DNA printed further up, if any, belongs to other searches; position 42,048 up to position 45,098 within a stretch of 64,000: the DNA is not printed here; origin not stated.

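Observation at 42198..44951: RelA/SpoT homolog fused to an EamA/DMT membrane transporter domain, with a seemingly degenerate synthetase site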

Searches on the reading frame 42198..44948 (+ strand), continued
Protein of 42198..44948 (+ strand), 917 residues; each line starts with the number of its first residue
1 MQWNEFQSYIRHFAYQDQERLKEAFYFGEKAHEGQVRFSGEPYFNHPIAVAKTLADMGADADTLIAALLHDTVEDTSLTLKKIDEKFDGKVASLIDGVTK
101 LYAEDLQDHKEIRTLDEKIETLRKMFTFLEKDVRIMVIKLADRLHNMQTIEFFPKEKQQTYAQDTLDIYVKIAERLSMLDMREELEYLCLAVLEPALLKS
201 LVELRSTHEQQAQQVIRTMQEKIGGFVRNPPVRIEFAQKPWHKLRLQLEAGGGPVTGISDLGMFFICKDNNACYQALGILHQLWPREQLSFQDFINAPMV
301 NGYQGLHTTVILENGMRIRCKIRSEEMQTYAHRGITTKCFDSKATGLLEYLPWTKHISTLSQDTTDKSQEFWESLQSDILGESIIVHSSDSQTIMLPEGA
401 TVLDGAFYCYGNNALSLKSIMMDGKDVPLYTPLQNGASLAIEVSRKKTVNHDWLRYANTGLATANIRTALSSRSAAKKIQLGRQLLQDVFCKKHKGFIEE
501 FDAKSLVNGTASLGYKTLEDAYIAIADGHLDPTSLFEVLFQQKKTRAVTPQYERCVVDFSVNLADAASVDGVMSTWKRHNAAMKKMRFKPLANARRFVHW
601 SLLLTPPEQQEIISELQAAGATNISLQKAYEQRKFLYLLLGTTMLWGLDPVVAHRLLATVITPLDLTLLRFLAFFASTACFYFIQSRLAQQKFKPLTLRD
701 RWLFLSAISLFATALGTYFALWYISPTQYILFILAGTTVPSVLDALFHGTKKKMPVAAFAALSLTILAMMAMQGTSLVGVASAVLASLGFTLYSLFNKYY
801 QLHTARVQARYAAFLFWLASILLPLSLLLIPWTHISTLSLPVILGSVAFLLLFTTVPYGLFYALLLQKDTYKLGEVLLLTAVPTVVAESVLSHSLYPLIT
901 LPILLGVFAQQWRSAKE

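Call 38: predict_structure(alignment_id=A2)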
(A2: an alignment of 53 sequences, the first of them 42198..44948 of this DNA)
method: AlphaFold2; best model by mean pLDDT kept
length: 917 residues; sequences in the alignment: 53
mean_pLDDT: 86.6   pTM: 0.75
mean pLDDT of the five models: 86.6, 86.6, 84.6, 83.1, 82.1
residues with pLDDT >= 90: 413; 70-90: 438; 50-70: 53; < 50: 13
segments of 3 or more residues with pLDDT < 50: 289-296, 544-547
pLDDT, mean of each block of 10 residues (from residue 1): 88 91 94 91 93 93 94 89 86 89 70 71 86 90 96 94 94 90 96 96 94 93 87 90 88 71 91 88 74 49 76 88 89 87 60 79 82 86 81 81 92 93 88 84 92 90 92 93 92 86 87 87 92 88 54 88 81 81 74 76 84 82 86 88 94 94 96 95 90 88 95 97 95 87 76 78 88 89 95 90 85 93 95 92 95 92 79 74 93 88 79 68
secondary structure, 60 per line:
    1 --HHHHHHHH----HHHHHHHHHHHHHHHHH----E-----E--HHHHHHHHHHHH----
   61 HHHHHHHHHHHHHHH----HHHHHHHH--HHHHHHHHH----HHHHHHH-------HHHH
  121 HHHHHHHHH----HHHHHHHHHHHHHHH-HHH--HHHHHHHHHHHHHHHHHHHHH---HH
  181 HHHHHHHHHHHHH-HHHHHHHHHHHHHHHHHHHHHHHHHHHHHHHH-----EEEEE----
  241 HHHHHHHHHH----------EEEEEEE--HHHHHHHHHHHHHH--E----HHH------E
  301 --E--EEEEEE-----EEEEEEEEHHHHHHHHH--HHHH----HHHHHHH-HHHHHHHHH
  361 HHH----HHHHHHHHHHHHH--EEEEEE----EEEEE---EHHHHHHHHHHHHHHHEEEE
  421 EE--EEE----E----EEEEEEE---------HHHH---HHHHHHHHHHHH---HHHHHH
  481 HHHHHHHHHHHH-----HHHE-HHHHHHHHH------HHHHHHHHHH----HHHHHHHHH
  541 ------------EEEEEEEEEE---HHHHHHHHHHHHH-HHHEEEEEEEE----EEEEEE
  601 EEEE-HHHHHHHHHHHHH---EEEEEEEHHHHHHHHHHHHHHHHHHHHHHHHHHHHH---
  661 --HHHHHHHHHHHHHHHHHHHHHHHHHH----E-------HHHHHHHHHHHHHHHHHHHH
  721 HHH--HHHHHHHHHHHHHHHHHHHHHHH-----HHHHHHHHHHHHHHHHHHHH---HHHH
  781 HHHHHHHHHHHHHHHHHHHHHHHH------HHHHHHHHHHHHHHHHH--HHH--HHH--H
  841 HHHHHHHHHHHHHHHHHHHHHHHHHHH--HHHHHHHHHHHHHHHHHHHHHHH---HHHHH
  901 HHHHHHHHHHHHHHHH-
elements in order (helices of 4 or more, strands of 3 or more residues): H3-10 H15-31 H45-56 H61-75 H80-87 H90-98 H103-109 H117-129 H134-148 H155-175 H179-193 H195-226 E232-236 H241-250 E261-267 H270-283 E306-311 E317-324 H325-333 H336-339 H344-350 H352-363 H368-380 E383-388 E393-397 H402-416 E417-422 E425-427 E437-443 H453-456 H460-471 H475-492 H503-511 H518-527 H532-540 E553-562 H566-578 E583-590 E595-604 H606-618 E622-628 H629-657 H663-688 H701-723 H726-748 H754-773 H777-804 H811-827 H840-867 H870-892 H896-916

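Call 43: fold_search(model_id=the predicted structure, library=pdb)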
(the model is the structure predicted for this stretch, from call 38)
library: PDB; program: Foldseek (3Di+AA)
matches with E <= 10: 1239; with E <= 0.001: 37
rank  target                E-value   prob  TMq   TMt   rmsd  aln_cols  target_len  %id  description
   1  7qpr_A                1.5e-26  1.00  0.32  0.41  22.4       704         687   21  Structure of full length SpoT (released 2023-01-18)
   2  7qpr_C                2.2e-26  1.00  0.32  0.42  22.7       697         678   22  Structure of full length SpoT (released 2023-01-18)
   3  7qpr_D                4.9e-26  1.00  0.32  0.41  22.8       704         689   21  Structure of full length SpoT (released 2023-01-18)
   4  7qpr_B                1.8e-25  1.00  0.32  0.42  22.7       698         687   22  Structure of full length SpoT (released 2023-01-18)
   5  6yxa                  1.6e-24  1.00  0.34  0.56  22.6       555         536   27  Structure of the bifunctional Rel enzyme from B. subtilis (released 2020-09-23)
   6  5iqr_8                9.8e-22  1.00  0.32  0.47  27.9       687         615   16  Structure of RelA bound to the 70S ribosome (released 2016-05-04)
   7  5kpv_33               3.8e-21  1.00  0.32  0.42  24.1       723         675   16  Structure of RelA bound to ribosome in presence of A/R tRNA (Structure II) (released 2016-09-28)
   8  7oiw_A                3.4e-18  1.00  0.32  0.83   3.8       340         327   31  Structure of S. aureus Rel catalytic domains in complex with pppGpp (released 2022-06-01)
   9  24io_B                3.7e-18  1.00  0.31  0.84   4.9       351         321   28  Crystal structure of the RelSeq N-terminal domain from Streptococcus equisimilis in complex with pppGpp (released 2026-03-18)
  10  8acu_A                9.6e-18  1.00  0.33  0.83   4.9       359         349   31  Structure of Bacillus subtilis Rel in complex with DarB (released 2023-07-19)
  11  7oiw_B                1.3e-17  1.00  0.32  0.83   3.5       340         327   31  Structure of S. aureus Rel catalytic domains in complex with pppGpp (released 2022-06-01)
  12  6s2u                  4.1e-17  1.00  0.27  0.63   7.0       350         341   34  Structure of the catalytic domain of T. thermophilus Rel in complex with AMP and ppGpp (released 2020-07-08)
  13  1vj7_B                8.9e-17  1.00  0.30  0.83   3.8       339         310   29  Crystal structure of the bifunctional catalytic fragment of RelSeq, the RelA/SpoT homolog from Streptococcus equisimil (released 2004-05-04)
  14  6s2t                  1.1e-16  1.00  0.28  0.63   6.7       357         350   34  Structure of the N-terminal catalytic region of T. thermophilus Rel bound to ppGpp (released 2020-07-08)
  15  7ohg                  2.7e-16  1.00  0.28  0.62   6.4       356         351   34  Structure of Thermus thermophilus Rel bound to the non-hydrolasable alarmone analogue (released 2022-06-01)
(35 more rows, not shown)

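Call 50: find_related_loci(query=A2, collection=genome_contigs, flank=4000)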
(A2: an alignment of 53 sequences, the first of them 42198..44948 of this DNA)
Query A2 (917 aa) in genome_contigs; peptide patterns used: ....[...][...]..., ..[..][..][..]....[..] (x = any residue, [..] = any of these).
600 stretches matched a pattern (row limit reached: there are more); 598 encode a relative of the query (tblastn E <= 1e-3); the best 80 are kept; 80 distinct loci.
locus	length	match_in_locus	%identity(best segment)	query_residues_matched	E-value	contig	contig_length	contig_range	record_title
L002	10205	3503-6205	39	1-909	0e+0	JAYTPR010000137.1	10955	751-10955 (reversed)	MAG: Candidatus Peribacterales bacterium isolate GFS_4442 GFS_4442_136, whole genome shotgun sequence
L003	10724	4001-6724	41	1-913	0e+0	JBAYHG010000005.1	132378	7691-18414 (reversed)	MAG: Candidatus Peribacteraceae bacterium isolate SO_2016_GW1_144 scaffold00295_OW334_2016, whole genome shotgun sequenc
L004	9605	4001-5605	34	7-544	4e-81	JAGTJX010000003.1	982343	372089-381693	MAG: Lysobacteraceae bacterium isolate WA131c WA131_m101, whole genome shotgun sequence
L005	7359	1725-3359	34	17-562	1e-79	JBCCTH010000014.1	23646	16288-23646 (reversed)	MAG: Pseudomonadota bacterium isolate P01_D01_bin.76 k141_1201557_length_23646_cov_136.6906, whole genome shotgun sequen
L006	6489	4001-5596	32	21-551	2e-79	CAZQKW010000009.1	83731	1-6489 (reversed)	MAG TPA_asm: uncultured Thermodesulfobacteriota bacterium isolate binchicken_co107_87 genome assembly, contig: NODE_686_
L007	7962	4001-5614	33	4-544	4e-79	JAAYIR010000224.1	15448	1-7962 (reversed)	MAG: candidate division WS1 bacterium isolate AS10tlH2TH_13 168085_AS10, whole genome shotgun sequence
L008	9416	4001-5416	34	21-490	7e-79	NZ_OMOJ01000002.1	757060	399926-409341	Pseudoprimorskyibacter insulae strain CECT 8871, whole genome shotgun sequence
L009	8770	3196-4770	32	13-541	9e-79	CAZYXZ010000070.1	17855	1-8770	MAG TPA_asm: uncultured Frankiaceae bacterium isolate binchicken_co174_30 genome assembly, contig: NODE_437_length_17855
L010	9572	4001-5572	32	11-535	1e-78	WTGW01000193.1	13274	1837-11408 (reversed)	MAG: Acidimicrobiia bacterium isolate CO36404bin_8 NODE_1009_length_13274_cov_44.833346, whole genome shotgun sequence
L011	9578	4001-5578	33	21-541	2e-78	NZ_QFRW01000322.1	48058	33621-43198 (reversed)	Glycomyces dulcitolivorans strain SJ-25 C1693, whole genome shotgun sequence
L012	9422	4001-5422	35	19-490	6e-78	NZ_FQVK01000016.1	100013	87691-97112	Ruegeria intermedia strain DSM 29341, whole genome shotgun sequence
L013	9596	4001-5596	32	17-544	4e-78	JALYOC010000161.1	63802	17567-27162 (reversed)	MAG: Myxococcota bacterium isolate MDV bin1 SD1454-56_k127_983121, whole genome shotgun sequence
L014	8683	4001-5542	33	17-530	5e-78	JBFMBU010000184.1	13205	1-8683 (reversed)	MAG: Thermodesulfobacteriota bacterium isolate MAG172 MAG172_184, whole genome shotgun sequence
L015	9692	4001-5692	31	1-562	7e-78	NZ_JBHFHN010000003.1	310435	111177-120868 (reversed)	Paracoccus sp. p4-l81 NODE_3_length_310435_cov_198.967557, whole genome shotgun sequence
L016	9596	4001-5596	33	17-551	6e-78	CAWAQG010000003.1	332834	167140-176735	MAG: Nitrospirota bacterium isolate MFD03726.bin.1.191 genome assembly, contig: contig_32799, whole genome shotgun seque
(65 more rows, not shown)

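Call 66: search_protein_families(library=pfam, proteins=[P0015, P0016, P0018, P0020, P0025, P0050, P0068, P0075, P0117], max_evalue=0.01)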
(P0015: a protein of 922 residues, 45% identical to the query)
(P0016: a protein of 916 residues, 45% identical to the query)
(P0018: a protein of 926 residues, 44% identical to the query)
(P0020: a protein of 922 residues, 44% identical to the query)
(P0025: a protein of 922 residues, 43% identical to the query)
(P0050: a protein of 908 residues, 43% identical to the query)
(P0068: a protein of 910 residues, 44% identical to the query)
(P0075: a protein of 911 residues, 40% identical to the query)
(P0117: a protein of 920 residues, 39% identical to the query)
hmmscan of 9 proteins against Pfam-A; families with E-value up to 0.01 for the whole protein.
P0015 (922 aa): 5 families
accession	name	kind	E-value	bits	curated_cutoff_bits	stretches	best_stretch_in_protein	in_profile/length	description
PF13328.12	HD_4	-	1.6e-41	142.1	27.2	1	24-175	1-155/156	HD domain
PF04607.23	RelA_SpoT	-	1e-13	52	27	1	240-335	10-103/113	Region found in RelA / SpoT proteins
PF01966.28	HD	-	5.8e-12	46.4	22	1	43-144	1-116/116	HD domain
PF19296.4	RelA_AH_RIS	-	6.9e-07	30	23.8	1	458-548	6-92/185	RelA/SpoT, AH and RIS domains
PF00892.27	EamA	-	1.7e-05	25.6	28.2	0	635-767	5-133/135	EamA-like transporter family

P0016 (916 aa): 5 families
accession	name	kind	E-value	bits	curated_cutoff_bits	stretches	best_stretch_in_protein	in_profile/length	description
PF13328.12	HD_4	-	1e-38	132.9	27.2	1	24-173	1-153/156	HD domain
PF04607.23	RelA_SpoT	-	2.1e-13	50.9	27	1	263-334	32-104/113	Region found in RelA / SpoT proteins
PF01966.28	HD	-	2.7e-09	37.7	22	1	43-144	1-116/116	HD domain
PF19296.4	RelA_AH_RIS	-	3.9e-06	27.5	23.8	1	455-546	5-91/185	RelA/SpoT, AH and RIS domains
PF00892.27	EamA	-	1e-05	26.3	28.2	0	632-766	3-134/135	EamA-like transporter family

P0018 (926 aa): 6 families
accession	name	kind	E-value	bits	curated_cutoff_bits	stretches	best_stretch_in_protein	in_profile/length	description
PF13328.12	HD_4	-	9.5e-42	142.8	27.2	1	24-173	1-153/156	HD domain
PF04607.23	RelA_SpoT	-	7.4e-13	49.2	27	1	249-335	19-104/113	Region found in RelA / SpoT proteins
PF01966.28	HD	-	1.9e-08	35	22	1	43-144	1-116/116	HD domain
PF00892.27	EamA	-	5.7e-06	27.1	28.2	1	778-913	3-134/135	EamA-like transporter family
PF19296.4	RelA_AH_RIS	-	1.3e-05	25.8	23.8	1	455-569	4-113/185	RelA/SpoT, AH and RIS domains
PF01730.21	UreF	-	0.00012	22.9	23.3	0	35-74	87-126/151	UreF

P0020 (922 aa): 7 families
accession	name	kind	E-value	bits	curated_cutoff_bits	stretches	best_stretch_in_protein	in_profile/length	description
PF13328.12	HD_4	-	2e-42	145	27.2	1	24-173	1-153/156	HD domain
PF04607.23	RelA_SpoT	-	9.3e-13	48.9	27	1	266-335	33-103/113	Region found in RelA / SpoT proteins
PF01966.28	HD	-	3.3e-09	37.5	22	1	43-144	1-116/116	HD domain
PF00892.27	EamA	-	3.2e-07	31.1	28.2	1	779-903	3-123/135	EamA-like transporter family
PF19296.4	RelA_AH_RIS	-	0.0015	19.1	23.8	1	456-552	4-95/185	RelA/SpoT, AH and RIS domains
PF20975.2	DGCcoil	-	0.0026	17.4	26.7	1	67-146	10-90/359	DGC-associated coil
PF12867.12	DinB_2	-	0.0057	17.5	24.8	1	7-110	33-99/128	DinB superfamily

P0025 (922 aa): 6 families
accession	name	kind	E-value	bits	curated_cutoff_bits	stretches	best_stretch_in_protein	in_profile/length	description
PF13328.12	HD_4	-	6.4e-38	130.4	27.2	1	24-173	1-153/156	HD domain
PF04607.23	RelA_SpoT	-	1.5e-14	54.6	27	1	264-335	31-103/113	Region found in RelA / SpoT proteins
PF01966.28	HD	-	1.1e-07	32.6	22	1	43-144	1-116/116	HD domain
PF00892.27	EamA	-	2.3e-05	25.1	28.2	1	636-768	5-134/135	EamA-like transporter family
PF19296.4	RelA_AH_RIS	-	5e-05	23.9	23.8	1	458-551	6-92/185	RelA/SpoT, AH and RIS domains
PF20975.2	DGCcoil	-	0.0052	16.4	26.7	0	67-146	10-90/359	DGC-associated coil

P0050 (908 aa): 5 families
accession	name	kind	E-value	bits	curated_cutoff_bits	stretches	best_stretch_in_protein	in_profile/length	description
PF13328.12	HD_4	-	3.9e-42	144.1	27.2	1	24-173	1-153/156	HD domain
PF04607.23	RelA_SpoT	-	1.7e-11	44.8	27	1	260-333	29-103/113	Region found in RelA / SpoT proteins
PF01966.28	HD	-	1.6e-10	41.7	22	1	43-144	1-116/116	HD domain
PF00892.27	EamA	-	2e-05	25.4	28.2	1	626-759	5-134/135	EamA-like transporter family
PF19296.4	RelA_AH_RIS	-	0.0003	21.4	23.8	1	454-541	4-87/185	RelA/SpoT, AH and RIS domains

P0068 (910 aa): 5 families
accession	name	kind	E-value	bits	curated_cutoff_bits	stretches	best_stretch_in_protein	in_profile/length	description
PF13328.12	HD_4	-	1.2e-36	126.2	27.2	1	27-173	4-153/156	HD domain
PF04607.23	RelA_SpoT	-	3.2e-14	53.6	27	1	264-336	32-105/113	Region found in RelA / SpoT proteins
PF01966.28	HD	-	1.9e-08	35.1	22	1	43-174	1-114/116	HD domain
PF00892.27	EamA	-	3.7e-07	31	28.2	1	773-863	2-89/135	EamA-like transporter family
PF19296.4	RelA_AH_RIS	-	1.9e-05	25.3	23.8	1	455-547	4-92/185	RelA/SpoT, AH and RIS domains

P0075 (911 aa): 7 families
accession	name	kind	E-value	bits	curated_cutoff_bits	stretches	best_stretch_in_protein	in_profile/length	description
PF13328.12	HD_4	-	2.3e-42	144.8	27.2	1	29-174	6-154/156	HD domain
PF04607.23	RelA_SpoT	-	3.6e-13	50.2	27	1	242-334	11-104/113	Region found in RelA / SpoT proteins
PF01966.28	HD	-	2e-10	41.4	22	1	43-174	1-114/116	HD domain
PF00892.27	EamA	-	1.3e-08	35.7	28.2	1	633-767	5-133/135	EamA-like transporter family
PF19296.4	RelA_AH_RIS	-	1.6e-06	28.7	23.8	1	454-548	4-94/185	RelA/SpoT, AH and RIS domains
PF02824.27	TGS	-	0.0017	18.8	22.2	1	382-440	2-60/60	TGS domain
PF24961.1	NfeD_membrane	-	0.0042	17.6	26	1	840-904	22-86/119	NfeD integral membrane domain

P0117 (920 aa): 5 families
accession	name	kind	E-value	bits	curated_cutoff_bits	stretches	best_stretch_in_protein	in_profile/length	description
PF13328.12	HD_4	-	1.3e-37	129.4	27.2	1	24-173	1-153/156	HD domain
PF04607.23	RelA_SpoT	-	4.6e-15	56.3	27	1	264-336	31-104/113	Region found in RelA / SpoT proteins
PF01966.28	HD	-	4.5e-08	33.8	22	1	43-144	1-116/116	HD domain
PF19296.4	RelA_AH_RIS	-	1.2e-06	29.2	23.8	1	455-550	4-95/185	RelA/SpoT, AH and RIS domains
PF00892.27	EamA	-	2.8e-06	28.1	28.2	1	776-909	3-132/135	EamA-like transporter family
